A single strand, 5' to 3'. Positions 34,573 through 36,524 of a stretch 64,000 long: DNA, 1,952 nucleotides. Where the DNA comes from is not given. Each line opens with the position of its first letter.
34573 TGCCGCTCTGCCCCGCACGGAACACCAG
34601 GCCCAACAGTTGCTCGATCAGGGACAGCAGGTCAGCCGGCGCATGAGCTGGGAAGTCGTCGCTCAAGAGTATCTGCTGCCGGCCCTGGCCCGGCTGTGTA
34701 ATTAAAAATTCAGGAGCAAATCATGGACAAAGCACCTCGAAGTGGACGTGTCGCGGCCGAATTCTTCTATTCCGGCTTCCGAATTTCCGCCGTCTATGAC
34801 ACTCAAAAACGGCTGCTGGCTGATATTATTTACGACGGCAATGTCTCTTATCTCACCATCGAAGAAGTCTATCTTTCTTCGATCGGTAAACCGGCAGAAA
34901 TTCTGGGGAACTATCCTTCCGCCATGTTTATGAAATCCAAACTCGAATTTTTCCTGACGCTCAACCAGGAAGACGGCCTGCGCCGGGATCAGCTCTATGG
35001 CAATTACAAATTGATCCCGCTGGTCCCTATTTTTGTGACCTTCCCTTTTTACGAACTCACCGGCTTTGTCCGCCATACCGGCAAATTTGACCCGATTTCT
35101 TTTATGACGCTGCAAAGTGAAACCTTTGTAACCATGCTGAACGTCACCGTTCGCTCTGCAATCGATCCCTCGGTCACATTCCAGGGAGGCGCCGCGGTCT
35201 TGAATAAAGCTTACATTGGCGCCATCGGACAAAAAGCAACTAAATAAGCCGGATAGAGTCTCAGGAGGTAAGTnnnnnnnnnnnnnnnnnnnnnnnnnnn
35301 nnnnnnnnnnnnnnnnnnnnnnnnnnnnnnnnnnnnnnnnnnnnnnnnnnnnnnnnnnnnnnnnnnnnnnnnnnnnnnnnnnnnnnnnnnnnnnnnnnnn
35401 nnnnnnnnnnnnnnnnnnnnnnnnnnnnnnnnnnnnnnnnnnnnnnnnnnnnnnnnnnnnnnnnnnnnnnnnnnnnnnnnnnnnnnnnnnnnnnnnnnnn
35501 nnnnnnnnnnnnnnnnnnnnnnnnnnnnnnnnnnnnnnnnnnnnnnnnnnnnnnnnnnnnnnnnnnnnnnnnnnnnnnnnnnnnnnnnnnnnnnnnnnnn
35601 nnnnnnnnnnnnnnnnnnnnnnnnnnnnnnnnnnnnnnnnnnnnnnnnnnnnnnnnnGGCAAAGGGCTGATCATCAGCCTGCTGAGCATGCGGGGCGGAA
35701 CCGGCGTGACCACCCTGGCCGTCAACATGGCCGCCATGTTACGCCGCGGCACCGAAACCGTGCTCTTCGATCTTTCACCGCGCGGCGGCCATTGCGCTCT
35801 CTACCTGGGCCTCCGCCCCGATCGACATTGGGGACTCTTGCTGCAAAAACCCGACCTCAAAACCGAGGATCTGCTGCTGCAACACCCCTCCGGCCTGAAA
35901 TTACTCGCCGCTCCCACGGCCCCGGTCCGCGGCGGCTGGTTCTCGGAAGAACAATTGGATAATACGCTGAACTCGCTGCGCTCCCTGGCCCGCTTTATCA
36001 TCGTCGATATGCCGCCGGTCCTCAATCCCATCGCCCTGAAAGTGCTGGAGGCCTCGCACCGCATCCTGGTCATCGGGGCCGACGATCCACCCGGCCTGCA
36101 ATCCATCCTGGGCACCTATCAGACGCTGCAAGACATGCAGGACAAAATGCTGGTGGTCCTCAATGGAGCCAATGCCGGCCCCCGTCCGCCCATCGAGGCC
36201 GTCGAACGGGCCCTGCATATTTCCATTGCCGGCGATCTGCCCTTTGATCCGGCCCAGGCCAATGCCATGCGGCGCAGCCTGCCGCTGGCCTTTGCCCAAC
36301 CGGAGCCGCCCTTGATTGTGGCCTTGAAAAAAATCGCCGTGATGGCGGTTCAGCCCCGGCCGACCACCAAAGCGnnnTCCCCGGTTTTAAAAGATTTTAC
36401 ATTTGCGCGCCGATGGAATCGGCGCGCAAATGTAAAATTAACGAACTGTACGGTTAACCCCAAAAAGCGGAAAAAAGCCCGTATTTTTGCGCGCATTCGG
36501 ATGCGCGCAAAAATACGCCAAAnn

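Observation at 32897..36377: Eukaryotic-type (GT3) glycogen-synthase-like gene followed by a small unknown protein and a receiver-ParA/CpaE-like ATPase with a degenerate P-loop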

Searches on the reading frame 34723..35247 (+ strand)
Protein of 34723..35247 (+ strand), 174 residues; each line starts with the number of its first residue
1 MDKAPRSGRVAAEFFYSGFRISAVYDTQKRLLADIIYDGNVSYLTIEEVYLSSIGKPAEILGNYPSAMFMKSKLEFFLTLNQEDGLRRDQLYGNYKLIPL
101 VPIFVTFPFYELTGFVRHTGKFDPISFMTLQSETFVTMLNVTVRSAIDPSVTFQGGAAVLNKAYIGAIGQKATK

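Call 3: search_protein_families(library=pfam, proteins=[window:34723-35247:+], max_evalue=0.01)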
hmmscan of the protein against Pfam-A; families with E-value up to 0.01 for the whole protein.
window:34723-35247:+ (174 aa): 0 families

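Call 4: search_protein_families(library=ncbifam, proteins=[window:34723-35247:+], max_evalue=0.01)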
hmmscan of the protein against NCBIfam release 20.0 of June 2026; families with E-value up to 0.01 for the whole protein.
window:34723-35247:+ (174 aa): 0 families

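Call 14: find_homologous_proteins(query=window:34723-35247:+)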
Query window:34723-35247:+ (174 aa): 1 proteins with E <= 0.001 among 94 candidates.
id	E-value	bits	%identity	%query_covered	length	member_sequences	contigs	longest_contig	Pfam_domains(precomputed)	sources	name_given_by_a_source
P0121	6.3e-109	379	100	100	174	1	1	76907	-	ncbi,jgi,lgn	-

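Call 29: search_protein_representatives(protein=window:34723-35247:+)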
Query: 174 residues. Proteins with E-value up to 0.001 (for the whole library): 81; up to 1e-10: 27; up to 1e-30: 1. The best 81 are listed.
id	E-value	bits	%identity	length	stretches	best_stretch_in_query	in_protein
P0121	2.0e-109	378.8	100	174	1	1-174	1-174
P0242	1.1e-27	113.0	38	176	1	1-171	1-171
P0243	6.1e-27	110.6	35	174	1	9-163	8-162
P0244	2.2e-23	99.0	33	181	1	6-167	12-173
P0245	3.8e-23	98.3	35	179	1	9-166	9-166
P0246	2.3e-21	92.5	37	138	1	37-169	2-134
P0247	1.5e-20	89.9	31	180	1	6-166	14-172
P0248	2.2e-20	89.3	34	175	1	6-168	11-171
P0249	5.0e-19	84.9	33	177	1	10-171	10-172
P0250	1.0e-18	83.9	33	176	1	10-166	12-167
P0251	6.8e-18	81.2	29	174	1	6-165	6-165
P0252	2.3e-16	76.3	32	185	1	6-165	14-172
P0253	3.4e-16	75.7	32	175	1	7-165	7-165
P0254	2.3e-15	73.0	29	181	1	8-164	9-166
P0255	1.0e-14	70.9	31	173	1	7-169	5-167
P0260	3.4e-12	62.7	27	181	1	5-163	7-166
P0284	1.2e-07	47.9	20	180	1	7-168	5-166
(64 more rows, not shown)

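Call 35: search_protein_families(library=pfam, alignment_id=A4, max_evalue=0.1)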
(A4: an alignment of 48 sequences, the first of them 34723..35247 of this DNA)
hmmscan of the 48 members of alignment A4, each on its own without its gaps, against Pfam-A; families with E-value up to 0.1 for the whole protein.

A. member 1, window:34723-35247:+ (174 aa): 0 families

B. families by the number of members that match (of 48 scanned): 4 families
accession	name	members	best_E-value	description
PF20660.2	DUF6812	13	2.4e-08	Family of unknown function (DUF6812)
PF14556.11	AF2331-like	1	0.033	AF2331-like protein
PF03934.19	T2SSK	1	0.089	Type II secretion system (T2SS), protein K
PF01758.21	SBF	1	0.098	Sodium Bile acid symporter family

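Call 46: predict_structure(alignment_id=A4)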
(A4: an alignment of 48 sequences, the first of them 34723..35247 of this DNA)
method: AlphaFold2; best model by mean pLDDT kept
length: 174 residues; sequences in the alignment: 48
mean_pLDDT: 93.8   pTM: 0.88
mean pLDDT of the five models: 93.8, 93.6, 93.4, 93.4, 93.1
residues with pLDDT >= 90: 154; 70-90: 14; 50-70: 4; < 50: 2
segments of 3 or more residues with pLDDT < 50: none
pLDDT, mean of each block of 10 residues (from residue 1): 69 97 95 95 97 96 98 98 94 87 98 96 94 93 97 98 97 86
secondary structure, 60 per line:
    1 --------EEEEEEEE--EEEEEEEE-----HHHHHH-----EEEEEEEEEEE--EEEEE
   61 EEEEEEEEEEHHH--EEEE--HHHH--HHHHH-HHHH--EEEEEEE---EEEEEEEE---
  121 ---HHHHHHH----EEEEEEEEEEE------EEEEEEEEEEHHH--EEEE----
elements in order: E9-16 E19-26 H32-37 E43-53 E56-70 E76-79 H82-85 H88-92 H94-97 E100-106 E110-117 H124-130 E135-145 E152-161 E167-170

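Call 80: find_encoding_contigs(protein=P0284, flank=6000, max_places=2)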
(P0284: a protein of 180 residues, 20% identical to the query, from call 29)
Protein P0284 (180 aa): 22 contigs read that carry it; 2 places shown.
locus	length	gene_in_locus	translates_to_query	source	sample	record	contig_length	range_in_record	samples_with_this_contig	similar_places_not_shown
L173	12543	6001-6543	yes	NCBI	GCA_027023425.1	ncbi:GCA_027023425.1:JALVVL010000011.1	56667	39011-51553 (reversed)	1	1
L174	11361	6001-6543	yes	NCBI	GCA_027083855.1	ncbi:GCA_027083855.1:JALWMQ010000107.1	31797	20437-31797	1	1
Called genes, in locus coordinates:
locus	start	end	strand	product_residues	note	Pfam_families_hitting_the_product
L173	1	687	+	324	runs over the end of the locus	PF00291:PALP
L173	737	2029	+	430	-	PF00275:EPSP_synthase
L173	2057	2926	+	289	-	PF00892:EamA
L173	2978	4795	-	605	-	PF07973:tRNA_SAD, PF00587:tRNA-synt_2b, PF03129:HGTP_anticodon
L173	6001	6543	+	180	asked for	-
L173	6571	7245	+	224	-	PF00596:Aldolase_II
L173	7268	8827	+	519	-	PF03853:YjeF_N, PF01256:Carb_kinase (weak)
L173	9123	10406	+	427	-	PF01018:GTP1_OBG, PF02421:FeoB_N, PF01926:MMR_HSR1, PF09269:DUF1967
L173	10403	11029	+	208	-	PF01467:CTP_transf_like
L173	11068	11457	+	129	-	PF04020:Phage_holin_4_2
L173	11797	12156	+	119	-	-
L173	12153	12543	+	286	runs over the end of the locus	-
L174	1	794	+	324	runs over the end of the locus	PF00291:PALP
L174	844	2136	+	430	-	PF00275:EPSP_synthase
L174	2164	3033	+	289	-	PF00892:EamA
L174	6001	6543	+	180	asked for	-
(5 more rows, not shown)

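Call 81: find_encoding_contigs(protein=P0260, flank=6000, max_places=2)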
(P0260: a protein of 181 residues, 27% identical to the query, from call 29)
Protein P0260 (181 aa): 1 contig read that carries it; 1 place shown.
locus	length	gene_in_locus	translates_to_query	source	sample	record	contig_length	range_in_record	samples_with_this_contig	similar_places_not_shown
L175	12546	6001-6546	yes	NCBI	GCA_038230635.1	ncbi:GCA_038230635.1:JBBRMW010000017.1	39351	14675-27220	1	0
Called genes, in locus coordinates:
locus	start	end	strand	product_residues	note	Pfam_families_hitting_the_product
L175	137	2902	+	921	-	PF00133:tRNA-synt_1, PF09334:tRNA-synt_1g, PF13603:tRNA-synt_1_2, PF00133:tRNA-synt_1 (weak), PF08264:Anticodon_1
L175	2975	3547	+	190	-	PF13302:Acetyltransf_3, PF13523:Acetyltransf_8, PF00583:Acetyltransf_1, PF13420:Acetyltransf_4, PF13508:Acetyltransf_7 (weak)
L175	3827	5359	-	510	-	PF00289:Biotin_carb_N, PF02786:CPSase_L_D2, PF02222:ATP-grasp (weak), PF07478:Dala_Dala_lig_C, PF02785:Biotin_carb_C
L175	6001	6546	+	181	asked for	-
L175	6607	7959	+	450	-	PF00072:Response_reg, PF10609:ParA (faint), PF01656:CbiA (weak)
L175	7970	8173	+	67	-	-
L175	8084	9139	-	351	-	-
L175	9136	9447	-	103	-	-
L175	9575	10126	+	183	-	PF04978:MST, PF12867:DinB_2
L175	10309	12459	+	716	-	PF12797:Fer4_2 (faint), PF13183:Fer4_8, PF13187:Fer4_9, PF13237:Fer4_10, PF13534:Fer4_17 (weak), PF02754:CCG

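Call 95: fold_search(model_id=the predicted structure, library=pdb)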
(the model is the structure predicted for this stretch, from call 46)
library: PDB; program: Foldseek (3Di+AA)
matches with E <= 10: 673; with E <= 0.001: 0
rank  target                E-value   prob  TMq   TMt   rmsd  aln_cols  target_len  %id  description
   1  6ppn_D                7.3e-03  1.00  0.28  0.52   4.1        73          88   12  Structure of S. pombe Lsm2-8 with unprocessed U6 snRNA (released 2020-06-17)
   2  4c92_D                8.6e-03  1.00  0.29  0.57   4.1        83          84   12  Crystal structure of the yeast Lsm1-7 complex (released 2013-10-16)
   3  4emg_A                1.2e-02  1.00  0.30  0.70   3.4        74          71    7  Crystal structure of SpLsm3 (released 2012-06-13)
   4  3pgw_V                1.2e-02  1.00  0.30  0.49   3.5        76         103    8  Crystal structure of human U1 snRNP (released 2010-12-29)
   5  4pjo_c                1.3e-02  1.00  0.30  0.57   4.3        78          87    8  Minimal U1 snRNP (released 2014-12-31)
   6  9l5r_j                1.4e-02  1.00  0.30  0.57   3.9        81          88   14  Cryo-EM structure of the thermophile spliceosome (state ILS) (released 2025-03-12)
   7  3jb9_H                1.4e-02  1.00  0.28  0.59   3.9        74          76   14  Cryo-EM structure of the yeast spliceosome at 3.6 angstrom resolution (released 2015-09-23)
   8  6ppq_D                1.6e-02  1.00  0.27  0.54   4.0        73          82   12  Structure of S. pombe Lsm1-7 with RNA, polyuridine with 3' adenosine (released 2020-06-17)
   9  1h64_1                1.6e-02  1.00  0.26  0.58   4.6        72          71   14  CRYSTAL STRUCTURE OF THE SM-RELATED PROTEIN OF P. ABYSSI: THE BIOLOGICAL UNIT IS A HEPTAMER (released 2002-12-19)
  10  1m8v_A                1.6e-02  1.00  0.26  0.57   4.7        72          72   14  Structure of Pyrococcus abyssii Sm Protein in Complex with a Uridine Heptamer (released 2003-02-11)
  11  1i5l_C                1.7e-02  1.00  0.29  0.65   8.0        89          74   10  CRYSTAL STRUCTURE OF AN SM-LIKE PROTEIN (AF-SM1) FROM ARCHAEOGLOBUS FULGIDUS COMPLEXED WITH SHORT POLY-U RNA (released 2001-08-28)
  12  8ro0_b                1.8e-02  1.00  0.29  0.48   3.6        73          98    8  Structure of the C. elegans Intron Lariat Spliceosome primed for disassembly (ILS') (released 2024-08-07)
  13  5o9z_e                1.9e-02  1.00  0.29  0.60   3.7        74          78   11  Cryo-EM structure of a pre-catalytic human spliceosome primed for activation (B complex) (released 2017-08-16)
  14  1i4k_C                2.0e-02  1.00  0.28  0.65   5.3        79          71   11  CRYSTAL STRUCTURE OF AN SM-LIKE PROTEIN (AF-SM1) FROM ARCHAEOGLOBUS FULGIDUS AT 2.5A RESOLUTION (released 2001-08-22)
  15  6n7x_M                2.0e-02  0.99  0.28  0.48   8.1       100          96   11  S. cerevisiae U1 snRNP (released 2019-07-24)
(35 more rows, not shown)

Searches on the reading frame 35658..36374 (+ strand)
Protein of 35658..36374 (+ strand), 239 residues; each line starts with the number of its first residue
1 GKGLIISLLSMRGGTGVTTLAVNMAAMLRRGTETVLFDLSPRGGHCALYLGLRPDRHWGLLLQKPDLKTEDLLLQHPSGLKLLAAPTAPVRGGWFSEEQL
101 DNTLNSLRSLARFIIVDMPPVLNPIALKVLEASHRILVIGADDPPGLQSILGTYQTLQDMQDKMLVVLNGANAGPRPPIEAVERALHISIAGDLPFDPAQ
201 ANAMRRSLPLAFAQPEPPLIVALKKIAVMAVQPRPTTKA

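Call 37: search_solved_structures(query=window:35658-36374:+, max_evalue=1, show_alignments=3)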
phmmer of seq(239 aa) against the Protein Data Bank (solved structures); distinct sequences matched with E-value up to 1: 25.
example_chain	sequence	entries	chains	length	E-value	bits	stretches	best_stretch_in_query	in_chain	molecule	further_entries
2bek_A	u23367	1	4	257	1e-10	44.8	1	6-161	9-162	SEGREGATION PROTEIN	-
1wcv_1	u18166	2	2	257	1.4e-10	44.4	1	6-161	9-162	SEGREGATION PROTEIN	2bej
8ray_B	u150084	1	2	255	2.8e-10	43.4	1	1-138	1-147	ParA family protein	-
8jmj_A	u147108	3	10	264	1.1e-08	38.2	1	5-139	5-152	SpoOJ regulator (Soj)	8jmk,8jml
6iub_A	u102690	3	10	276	1.7e-08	37.6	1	5-139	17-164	SpoOJ regulator (Soj)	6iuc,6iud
7dut_A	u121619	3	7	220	2e-07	34.1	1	4-152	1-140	SOJ protein (Soj)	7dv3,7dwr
1hyq_A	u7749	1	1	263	4e-07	33.1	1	6-227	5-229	CELL DIVISION INHIBITOR (MIND-1)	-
1g3q_A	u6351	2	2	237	1.8e-05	27.7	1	3-227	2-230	CELL DIVISION INHIBITOR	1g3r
8pb9_A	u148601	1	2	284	6.9e-05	25.8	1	5-227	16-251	Antiactivator FleN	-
8p53_A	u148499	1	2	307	8.6e-05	25.5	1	5-227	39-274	Antiactivator FleN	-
5j1j_A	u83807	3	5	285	9e-05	25.4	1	5-227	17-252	Site-determining protein | Transcriptional antiactivator FleN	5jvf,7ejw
4pfs_A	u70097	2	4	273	0.00067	22.5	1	5-141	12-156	Cobyrinic Acid a,c-diamide synthase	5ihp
5if9_A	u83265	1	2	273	0.00068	22.5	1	5-141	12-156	Cobyrinic Acid a,c-diamide synthase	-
1ion_A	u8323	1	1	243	0.00082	22.3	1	5-226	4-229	PROBABLE CELL DIVISION INHIBITOR MIND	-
6z0p_A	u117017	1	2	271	0.00086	22.2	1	3-123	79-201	BceF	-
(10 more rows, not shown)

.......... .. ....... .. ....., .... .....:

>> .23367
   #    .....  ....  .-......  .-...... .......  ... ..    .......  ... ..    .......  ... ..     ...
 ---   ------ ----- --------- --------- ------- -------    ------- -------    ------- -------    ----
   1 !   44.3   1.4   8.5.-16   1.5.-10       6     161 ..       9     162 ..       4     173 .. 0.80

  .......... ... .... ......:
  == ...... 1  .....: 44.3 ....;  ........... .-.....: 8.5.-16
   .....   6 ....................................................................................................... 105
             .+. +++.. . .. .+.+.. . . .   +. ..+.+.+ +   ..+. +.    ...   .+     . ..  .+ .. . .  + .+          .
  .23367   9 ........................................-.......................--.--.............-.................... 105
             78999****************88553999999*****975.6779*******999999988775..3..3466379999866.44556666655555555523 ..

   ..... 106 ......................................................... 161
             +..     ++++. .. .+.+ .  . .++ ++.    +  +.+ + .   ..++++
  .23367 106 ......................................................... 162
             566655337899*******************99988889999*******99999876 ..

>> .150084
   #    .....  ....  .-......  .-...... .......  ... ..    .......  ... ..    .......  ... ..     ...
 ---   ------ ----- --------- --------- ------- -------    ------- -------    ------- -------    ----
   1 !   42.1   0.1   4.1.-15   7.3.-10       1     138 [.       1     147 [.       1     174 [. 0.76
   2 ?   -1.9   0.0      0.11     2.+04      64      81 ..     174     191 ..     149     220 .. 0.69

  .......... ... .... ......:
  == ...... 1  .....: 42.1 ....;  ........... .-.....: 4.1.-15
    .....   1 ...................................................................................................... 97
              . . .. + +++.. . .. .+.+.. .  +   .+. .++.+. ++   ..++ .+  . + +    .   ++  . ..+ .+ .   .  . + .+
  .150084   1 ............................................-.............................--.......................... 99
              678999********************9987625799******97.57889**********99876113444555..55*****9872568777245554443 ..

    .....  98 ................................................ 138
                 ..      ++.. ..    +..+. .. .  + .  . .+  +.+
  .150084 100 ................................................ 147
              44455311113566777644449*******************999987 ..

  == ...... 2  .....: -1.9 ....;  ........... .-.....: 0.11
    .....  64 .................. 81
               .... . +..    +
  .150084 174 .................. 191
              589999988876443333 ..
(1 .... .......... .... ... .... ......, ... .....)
